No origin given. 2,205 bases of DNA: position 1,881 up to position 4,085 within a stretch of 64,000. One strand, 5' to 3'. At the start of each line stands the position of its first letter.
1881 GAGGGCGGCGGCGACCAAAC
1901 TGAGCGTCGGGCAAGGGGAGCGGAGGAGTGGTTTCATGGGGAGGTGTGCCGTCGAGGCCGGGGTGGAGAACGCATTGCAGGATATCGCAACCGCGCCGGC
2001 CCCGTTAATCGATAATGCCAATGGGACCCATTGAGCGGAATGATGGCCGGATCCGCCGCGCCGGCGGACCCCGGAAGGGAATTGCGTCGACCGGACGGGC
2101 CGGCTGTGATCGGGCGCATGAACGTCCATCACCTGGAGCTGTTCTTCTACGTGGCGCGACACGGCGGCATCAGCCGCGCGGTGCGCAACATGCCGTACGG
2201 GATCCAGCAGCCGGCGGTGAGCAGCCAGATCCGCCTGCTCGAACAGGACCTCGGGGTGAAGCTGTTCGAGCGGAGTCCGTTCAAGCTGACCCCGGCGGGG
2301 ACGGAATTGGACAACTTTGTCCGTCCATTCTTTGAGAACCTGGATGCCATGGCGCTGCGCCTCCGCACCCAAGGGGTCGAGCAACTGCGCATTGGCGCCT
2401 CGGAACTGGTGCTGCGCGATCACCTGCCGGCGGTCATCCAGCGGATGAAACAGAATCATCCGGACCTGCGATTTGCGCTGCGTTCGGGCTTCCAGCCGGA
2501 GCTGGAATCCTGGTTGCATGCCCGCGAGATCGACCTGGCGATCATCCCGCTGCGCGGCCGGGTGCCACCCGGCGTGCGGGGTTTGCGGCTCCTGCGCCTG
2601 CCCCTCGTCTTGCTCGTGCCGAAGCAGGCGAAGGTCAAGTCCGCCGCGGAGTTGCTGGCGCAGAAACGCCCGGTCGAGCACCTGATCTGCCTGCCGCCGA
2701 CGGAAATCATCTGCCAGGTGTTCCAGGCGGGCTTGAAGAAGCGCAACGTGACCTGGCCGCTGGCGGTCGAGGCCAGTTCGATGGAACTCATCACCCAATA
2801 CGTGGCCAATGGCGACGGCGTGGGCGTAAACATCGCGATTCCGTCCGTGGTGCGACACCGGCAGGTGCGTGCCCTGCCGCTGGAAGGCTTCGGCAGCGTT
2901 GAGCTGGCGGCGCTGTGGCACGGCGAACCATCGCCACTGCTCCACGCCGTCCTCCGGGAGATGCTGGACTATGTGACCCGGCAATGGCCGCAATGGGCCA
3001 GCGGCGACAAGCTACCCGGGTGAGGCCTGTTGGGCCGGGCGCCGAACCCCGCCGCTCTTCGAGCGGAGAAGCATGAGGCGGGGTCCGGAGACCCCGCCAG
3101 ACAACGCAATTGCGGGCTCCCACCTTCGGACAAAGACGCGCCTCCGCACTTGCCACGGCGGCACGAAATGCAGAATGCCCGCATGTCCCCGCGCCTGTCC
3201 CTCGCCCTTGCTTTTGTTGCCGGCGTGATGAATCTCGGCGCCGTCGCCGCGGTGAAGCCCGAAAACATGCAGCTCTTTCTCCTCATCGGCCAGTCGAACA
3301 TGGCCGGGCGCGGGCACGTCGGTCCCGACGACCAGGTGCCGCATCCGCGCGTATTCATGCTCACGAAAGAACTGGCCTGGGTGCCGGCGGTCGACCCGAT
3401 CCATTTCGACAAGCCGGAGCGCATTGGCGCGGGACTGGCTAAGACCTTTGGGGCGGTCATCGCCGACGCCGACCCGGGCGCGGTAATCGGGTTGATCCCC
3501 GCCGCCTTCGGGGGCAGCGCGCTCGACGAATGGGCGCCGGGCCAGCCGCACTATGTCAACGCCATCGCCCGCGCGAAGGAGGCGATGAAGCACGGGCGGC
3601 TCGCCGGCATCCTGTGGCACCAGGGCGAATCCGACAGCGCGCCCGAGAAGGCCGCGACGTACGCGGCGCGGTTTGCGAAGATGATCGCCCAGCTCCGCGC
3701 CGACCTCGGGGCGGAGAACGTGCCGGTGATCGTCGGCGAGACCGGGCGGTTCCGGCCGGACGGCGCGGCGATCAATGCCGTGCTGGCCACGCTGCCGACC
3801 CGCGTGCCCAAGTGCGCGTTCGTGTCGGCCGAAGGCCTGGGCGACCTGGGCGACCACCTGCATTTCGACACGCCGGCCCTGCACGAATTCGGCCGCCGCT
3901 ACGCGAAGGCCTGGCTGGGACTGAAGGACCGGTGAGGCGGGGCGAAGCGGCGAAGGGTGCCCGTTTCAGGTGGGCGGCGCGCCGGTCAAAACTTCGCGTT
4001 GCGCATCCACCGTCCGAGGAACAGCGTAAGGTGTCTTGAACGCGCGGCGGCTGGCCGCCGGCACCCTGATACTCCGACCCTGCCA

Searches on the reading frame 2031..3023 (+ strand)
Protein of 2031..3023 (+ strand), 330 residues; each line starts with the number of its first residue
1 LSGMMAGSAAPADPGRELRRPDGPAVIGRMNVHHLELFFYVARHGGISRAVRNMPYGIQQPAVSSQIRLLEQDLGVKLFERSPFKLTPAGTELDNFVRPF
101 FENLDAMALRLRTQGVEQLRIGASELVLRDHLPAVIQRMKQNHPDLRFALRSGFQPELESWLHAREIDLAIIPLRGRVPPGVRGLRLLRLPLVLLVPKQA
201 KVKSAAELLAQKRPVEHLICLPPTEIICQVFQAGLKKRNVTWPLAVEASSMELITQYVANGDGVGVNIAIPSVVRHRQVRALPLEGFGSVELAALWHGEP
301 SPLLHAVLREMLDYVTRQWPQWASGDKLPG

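Call 7: search_protein_families(library=pfam, proteins=[window:2031-3023:+], max_evalue=0.001)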
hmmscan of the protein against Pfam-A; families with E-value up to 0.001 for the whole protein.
window:2031-3023:+ (330 aa): 2 families
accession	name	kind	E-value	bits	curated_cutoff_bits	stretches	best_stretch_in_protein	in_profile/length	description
PF03466.25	LysR_substrate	-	4.3e-26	92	28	1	117-313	6-206/209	LysR substrate binding domain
PF00126.33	HTH_1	-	5.2e-15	55.6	26.6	1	33-90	2-59/60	Bacterial regulatory helix-turn-helix protein, lysR family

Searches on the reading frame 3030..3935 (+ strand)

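Call 7: search_protein_families(library=pfam, proteins=[window:3030-3935:+], max_evalue=0.001)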
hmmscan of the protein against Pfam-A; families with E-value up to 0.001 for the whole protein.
window:3030-3935:+ (301 aa): 1 family
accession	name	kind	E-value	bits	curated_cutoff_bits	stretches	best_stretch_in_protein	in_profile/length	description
PF03629.24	SASA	-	8.5e-62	209.1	24.8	1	80-295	2-224/226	Carbohydrate esterase, sialic acid-specific acetylesterase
